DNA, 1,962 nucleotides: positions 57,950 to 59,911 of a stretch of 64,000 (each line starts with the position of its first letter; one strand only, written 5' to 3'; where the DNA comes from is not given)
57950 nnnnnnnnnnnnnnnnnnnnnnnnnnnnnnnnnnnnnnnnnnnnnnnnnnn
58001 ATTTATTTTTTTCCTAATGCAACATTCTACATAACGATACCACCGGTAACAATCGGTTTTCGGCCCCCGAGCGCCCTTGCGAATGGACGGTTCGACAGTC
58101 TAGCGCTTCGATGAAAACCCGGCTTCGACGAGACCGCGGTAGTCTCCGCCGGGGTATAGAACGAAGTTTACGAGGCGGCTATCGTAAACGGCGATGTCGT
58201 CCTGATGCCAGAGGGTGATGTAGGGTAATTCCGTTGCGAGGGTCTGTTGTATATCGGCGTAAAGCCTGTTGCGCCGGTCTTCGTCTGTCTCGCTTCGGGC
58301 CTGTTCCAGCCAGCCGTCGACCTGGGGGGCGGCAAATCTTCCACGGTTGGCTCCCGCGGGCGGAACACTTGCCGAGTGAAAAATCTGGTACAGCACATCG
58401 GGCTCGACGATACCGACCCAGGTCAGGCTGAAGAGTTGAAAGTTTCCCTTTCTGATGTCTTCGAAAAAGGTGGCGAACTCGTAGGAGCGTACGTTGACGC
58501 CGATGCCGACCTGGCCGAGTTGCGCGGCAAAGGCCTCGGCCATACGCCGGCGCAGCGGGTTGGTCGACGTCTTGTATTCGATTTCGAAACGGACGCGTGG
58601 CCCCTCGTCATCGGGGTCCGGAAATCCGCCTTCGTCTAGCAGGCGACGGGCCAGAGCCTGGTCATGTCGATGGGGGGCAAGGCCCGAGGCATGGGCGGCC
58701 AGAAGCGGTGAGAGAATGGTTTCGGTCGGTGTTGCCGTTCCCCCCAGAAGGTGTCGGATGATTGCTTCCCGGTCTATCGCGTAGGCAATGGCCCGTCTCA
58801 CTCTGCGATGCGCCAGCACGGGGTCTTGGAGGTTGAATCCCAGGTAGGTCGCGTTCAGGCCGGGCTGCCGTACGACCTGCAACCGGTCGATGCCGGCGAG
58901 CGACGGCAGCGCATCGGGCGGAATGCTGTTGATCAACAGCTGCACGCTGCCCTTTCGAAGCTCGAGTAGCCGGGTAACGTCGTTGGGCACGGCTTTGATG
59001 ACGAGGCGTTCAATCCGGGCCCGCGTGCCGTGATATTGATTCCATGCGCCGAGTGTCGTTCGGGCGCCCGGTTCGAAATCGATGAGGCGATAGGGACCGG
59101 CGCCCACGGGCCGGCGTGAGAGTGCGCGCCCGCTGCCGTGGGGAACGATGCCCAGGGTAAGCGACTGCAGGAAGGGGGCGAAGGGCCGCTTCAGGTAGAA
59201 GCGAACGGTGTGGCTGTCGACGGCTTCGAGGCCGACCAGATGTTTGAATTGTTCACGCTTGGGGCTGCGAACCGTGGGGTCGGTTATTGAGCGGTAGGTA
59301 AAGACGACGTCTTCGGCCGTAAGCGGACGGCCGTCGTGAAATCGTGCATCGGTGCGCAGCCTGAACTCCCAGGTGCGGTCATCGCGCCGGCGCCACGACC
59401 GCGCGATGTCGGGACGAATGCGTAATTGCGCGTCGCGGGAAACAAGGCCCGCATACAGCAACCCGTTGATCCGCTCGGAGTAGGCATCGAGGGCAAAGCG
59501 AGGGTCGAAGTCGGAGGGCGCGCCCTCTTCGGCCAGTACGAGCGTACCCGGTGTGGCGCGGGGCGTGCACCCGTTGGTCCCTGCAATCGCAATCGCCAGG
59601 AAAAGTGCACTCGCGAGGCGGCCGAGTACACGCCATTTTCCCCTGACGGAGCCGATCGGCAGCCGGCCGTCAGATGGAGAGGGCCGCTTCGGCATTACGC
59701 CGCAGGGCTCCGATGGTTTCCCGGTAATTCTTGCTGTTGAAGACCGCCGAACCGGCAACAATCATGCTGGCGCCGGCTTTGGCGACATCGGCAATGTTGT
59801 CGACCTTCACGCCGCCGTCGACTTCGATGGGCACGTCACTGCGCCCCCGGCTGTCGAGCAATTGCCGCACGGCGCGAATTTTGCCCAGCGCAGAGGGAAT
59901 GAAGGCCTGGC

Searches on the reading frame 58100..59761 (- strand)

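Call 43: search_protein_families(library=pfam, proteins=[window:58100-59761:-], max_evalue=0.0001)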
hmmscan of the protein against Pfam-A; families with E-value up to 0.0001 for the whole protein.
window:58100-59761:- (553 aa): 1 family
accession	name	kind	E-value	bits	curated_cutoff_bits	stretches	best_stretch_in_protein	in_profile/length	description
PF00496.27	SBP_bac_5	-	6.3e-85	285.9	32.4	1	115-455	2-353/368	Bacterial extracellular solute-binding proteins, family 5 Middle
